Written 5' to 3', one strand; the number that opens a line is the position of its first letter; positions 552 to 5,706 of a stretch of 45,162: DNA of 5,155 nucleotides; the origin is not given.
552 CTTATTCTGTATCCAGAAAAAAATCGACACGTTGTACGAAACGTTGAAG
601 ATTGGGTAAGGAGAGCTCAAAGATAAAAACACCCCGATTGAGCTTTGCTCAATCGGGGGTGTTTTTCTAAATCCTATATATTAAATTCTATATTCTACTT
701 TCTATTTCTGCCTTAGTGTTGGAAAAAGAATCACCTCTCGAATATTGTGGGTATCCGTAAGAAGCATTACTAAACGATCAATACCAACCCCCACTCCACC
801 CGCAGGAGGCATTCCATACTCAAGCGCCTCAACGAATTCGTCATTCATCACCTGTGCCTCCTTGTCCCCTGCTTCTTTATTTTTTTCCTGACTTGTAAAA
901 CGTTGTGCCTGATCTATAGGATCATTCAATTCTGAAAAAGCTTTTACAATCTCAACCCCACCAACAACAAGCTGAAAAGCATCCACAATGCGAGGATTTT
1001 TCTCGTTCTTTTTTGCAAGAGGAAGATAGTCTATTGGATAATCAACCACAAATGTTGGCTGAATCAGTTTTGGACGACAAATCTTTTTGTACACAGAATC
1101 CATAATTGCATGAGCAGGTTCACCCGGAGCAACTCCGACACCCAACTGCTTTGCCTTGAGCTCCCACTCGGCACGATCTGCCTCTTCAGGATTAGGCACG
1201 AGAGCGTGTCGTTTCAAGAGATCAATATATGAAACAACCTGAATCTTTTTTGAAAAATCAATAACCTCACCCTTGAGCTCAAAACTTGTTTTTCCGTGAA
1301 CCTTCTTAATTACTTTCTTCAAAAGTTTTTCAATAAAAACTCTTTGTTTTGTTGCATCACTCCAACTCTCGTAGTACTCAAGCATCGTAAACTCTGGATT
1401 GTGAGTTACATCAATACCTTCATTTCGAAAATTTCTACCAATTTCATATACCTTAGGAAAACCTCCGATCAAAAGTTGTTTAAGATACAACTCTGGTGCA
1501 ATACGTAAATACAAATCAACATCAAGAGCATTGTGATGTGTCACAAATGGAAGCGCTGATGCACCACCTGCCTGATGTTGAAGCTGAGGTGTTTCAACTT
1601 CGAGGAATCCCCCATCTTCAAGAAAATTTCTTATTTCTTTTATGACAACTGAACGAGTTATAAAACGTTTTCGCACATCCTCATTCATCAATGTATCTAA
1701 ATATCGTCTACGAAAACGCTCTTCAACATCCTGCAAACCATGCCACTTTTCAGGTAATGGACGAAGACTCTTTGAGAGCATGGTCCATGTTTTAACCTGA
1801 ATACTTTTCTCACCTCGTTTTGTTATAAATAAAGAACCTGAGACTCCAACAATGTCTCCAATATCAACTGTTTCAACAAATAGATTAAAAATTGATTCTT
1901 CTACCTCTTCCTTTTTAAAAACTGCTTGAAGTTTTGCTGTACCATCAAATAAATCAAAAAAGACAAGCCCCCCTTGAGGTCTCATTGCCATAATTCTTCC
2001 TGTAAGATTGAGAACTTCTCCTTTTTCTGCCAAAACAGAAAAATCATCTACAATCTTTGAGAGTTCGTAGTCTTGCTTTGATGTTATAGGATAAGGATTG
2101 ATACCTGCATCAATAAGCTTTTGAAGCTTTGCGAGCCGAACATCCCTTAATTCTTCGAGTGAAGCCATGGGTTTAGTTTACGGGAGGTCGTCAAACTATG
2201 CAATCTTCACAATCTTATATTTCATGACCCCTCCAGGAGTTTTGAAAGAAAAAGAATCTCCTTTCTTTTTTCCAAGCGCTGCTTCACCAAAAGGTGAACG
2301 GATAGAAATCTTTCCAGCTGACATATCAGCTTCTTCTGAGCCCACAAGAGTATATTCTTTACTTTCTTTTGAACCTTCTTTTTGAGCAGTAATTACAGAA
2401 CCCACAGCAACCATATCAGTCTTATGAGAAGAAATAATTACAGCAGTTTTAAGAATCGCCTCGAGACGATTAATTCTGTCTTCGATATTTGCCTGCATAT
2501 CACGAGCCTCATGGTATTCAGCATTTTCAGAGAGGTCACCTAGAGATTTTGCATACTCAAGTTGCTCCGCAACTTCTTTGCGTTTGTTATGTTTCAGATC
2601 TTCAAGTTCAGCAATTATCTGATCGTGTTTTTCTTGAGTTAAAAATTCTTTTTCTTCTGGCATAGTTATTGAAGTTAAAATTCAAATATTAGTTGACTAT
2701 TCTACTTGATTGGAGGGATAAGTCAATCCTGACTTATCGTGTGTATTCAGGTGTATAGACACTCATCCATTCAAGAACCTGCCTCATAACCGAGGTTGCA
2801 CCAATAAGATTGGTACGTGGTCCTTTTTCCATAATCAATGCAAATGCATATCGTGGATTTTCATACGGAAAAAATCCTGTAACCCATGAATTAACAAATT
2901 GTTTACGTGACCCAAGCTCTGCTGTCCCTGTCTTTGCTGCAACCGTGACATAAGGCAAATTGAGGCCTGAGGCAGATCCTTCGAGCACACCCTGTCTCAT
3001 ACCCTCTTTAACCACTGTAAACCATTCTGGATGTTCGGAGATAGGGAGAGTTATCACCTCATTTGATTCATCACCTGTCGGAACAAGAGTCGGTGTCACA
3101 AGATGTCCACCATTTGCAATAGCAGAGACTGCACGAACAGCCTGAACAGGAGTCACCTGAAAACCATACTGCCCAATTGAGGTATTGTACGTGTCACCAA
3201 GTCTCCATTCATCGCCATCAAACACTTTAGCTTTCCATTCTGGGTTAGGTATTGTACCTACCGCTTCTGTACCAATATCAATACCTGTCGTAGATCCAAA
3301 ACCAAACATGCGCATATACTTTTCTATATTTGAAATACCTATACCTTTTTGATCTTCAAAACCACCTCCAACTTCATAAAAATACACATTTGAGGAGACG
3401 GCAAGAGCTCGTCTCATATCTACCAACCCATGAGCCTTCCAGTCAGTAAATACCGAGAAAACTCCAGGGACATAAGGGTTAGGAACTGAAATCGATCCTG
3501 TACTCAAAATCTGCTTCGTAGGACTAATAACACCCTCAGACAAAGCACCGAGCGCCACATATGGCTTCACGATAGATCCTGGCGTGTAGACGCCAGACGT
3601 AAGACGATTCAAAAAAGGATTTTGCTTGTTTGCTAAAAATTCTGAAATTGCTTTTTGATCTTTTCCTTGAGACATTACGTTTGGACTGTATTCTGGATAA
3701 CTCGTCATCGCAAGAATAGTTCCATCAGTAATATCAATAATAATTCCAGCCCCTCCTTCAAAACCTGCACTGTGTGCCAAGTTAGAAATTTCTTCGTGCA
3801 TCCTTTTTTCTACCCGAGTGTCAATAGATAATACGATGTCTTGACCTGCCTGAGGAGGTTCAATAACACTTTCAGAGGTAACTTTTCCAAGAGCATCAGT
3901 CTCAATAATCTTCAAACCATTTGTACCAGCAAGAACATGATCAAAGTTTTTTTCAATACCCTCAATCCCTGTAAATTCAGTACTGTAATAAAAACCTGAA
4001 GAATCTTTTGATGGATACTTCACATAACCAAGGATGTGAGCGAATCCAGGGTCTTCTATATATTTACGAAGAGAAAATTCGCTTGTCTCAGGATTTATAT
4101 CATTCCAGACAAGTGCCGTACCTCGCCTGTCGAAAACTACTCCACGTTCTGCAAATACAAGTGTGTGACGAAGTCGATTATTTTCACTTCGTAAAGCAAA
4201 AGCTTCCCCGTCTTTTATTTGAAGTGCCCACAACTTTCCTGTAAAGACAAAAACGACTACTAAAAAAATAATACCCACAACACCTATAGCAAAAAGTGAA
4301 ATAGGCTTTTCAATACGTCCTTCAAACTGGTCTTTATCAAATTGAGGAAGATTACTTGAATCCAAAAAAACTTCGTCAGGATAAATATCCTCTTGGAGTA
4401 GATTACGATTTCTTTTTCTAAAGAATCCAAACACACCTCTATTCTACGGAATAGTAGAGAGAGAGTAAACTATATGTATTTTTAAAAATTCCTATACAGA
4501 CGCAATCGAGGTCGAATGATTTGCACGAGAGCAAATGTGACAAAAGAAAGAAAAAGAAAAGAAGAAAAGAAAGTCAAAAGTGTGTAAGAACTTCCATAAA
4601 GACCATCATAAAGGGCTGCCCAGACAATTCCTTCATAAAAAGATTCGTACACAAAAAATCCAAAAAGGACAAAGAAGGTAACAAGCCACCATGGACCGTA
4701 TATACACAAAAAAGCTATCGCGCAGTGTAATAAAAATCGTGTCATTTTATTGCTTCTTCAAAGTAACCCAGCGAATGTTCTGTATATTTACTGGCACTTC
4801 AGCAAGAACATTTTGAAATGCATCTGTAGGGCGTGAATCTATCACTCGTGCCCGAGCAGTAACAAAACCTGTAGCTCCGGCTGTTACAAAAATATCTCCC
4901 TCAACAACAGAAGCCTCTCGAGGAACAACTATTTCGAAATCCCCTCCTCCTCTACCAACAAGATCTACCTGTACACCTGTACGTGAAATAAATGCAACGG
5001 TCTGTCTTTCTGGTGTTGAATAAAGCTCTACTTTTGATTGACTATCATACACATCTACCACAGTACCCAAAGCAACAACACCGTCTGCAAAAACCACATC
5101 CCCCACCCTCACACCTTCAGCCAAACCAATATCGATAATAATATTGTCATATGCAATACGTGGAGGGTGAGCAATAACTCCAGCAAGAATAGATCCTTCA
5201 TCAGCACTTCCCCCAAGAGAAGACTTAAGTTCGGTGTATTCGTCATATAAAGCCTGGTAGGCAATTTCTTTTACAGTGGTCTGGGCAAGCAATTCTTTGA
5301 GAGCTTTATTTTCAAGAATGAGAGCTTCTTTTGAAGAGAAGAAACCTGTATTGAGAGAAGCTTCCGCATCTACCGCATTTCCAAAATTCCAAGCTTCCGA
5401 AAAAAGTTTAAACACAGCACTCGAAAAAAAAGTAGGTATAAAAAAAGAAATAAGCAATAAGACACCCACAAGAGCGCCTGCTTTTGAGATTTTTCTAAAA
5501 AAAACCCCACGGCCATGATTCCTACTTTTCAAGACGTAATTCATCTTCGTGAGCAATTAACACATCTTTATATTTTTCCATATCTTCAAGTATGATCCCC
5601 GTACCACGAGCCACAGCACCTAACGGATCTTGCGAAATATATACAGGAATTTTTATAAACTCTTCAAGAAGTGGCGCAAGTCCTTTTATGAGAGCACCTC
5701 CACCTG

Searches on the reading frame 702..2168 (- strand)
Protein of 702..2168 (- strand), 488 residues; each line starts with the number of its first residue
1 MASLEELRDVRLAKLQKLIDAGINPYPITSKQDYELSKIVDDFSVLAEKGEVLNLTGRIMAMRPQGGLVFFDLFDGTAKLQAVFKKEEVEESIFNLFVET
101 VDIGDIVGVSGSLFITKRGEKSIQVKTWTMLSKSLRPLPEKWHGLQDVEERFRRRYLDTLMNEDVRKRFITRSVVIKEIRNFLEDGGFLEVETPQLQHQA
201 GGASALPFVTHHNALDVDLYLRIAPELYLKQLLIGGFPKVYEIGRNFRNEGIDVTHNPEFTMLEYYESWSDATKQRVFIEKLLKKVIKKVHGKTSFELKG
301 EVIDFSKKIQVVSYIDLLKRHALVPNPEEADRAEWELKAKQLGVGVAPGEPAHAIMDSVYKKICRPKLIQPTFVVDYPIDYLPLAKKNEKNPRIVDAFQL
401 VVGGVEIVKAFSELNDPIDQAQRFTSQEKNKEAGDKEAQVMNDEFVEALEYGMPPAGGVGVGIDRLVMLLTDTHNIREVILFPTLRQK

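Call 71: search_protein_families(library=pfam, proteins=[window:702-2168:-], max_evalue=0.001)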
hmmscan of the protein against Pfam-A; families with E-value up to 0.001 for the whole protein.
window:702-2168:- (488 aa): 4 families
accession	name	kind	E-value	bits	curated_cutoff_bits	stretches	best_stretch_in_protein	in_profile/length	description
PF00152.25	tRNA-synt_2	-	1.4e-85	287.5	25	1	148-485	2-307/308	tRNA synthetases class II (D, K and N)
PF01336.31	tRNA_anti-codon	-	5e-14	52.4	27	1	55-130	3-74/75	OB-fold nucleic acid binding domain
PF01409.25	tRNA-synt_2d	-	2e-07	31.2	19.8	0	239-294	104-157/246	tRNA synthetases class II core domain (F)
PF13742.12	tRNA_anti_2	-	0.00034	21.2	27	0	53-126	22-92/95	OB-fold nucleic acid binding domain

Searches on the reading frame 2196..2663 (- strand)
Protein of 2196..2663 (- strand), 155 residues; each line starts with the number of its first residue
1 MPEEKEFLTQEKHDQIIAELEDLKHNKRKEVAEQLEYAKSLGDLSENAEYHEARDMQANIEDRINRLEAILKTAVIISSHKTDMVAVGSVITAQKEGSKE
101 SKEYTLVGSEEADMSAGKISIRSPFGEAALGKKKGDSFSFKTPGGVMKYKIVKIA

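Call 71: search_protein_families(library=pfam, proteins=[window:2196-2663:-], max_evalue=0.001)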
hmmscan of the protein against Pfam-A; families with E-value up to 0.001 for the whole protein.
window:2196-2663:- (155 aa): 2 families
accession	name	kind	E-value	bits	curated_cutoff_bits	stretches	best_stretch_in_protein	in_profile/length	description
PF01272.25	GreA_GreB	-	9.6e-25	86.8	26.9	1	82-154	3-75/77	Transcription elongation factor, GreA/GreB, C-term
PF03449.20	GreA_GreB_N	-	2.7e-22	79.2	24.5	1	8-76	3-71/71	Transcription elongation factor, N-terminal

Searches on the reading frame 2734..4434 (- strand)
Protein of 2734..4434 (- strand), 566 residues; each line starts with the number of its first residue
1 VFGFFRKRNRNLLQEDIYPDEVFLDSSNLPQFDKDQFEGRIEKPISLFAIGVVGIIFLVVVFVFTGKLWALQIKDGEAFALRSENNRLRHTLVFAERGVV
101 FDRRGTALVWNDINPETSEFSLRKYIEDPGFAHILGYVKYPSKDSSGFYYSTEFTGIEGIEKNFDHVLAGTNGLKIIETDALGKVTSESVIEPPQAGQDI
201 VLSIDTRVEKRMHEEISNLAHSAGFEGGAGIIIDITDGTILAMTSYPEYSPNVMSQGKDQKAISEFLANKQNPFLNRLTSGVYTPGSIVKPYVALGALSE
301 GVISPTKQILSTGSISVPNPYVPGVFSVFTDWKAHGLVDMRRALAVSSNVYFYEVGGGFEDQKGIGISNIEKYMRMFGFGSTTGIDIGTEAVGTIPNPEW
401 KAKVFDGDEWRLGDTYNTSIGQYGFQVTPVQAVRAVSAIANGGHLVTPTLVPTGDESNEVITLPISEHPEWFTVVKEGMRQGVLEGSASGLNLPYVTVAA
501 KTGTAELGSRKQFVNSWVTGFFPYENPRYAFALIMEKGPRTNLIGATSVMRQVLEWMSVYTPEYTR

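Call 71: search_protein_families(library=pfam, proteins=[window:2734-4434:-], max_evalue=0.001)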
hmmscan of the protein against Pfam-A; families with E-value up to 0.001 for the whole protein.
window:2734-4434:- (566 aa): 2 families
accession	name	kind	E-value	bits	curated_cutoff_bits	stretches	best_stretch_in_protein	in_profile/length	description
PF00905.27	Transpeptidase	-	1.6e-50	172.4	22.1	1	229-554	2-298/299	Penicillin binding protein transpeptidase domain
PF03717.20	PBP_dimer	-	2.2e-13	51.5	24.4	1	121-188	106-178/180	Penicillin-binding Protein dimerisation domain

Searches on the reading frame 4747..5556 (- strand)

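Call 71: search_protein_families(library=pfam, proteins=[window:4747-5556:-], max_evalue=0.001)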
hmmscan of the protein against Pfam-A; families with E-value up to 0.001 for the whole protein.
window:4747-5556:- (269 aa): 1 family
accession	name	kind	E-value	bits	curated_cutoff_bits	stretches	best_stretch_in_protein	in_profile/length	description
PF04085.20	MreC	-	1.2e-13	51.5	28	1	127-266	1-145/147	Rod shape-determining protein MreC, barrel core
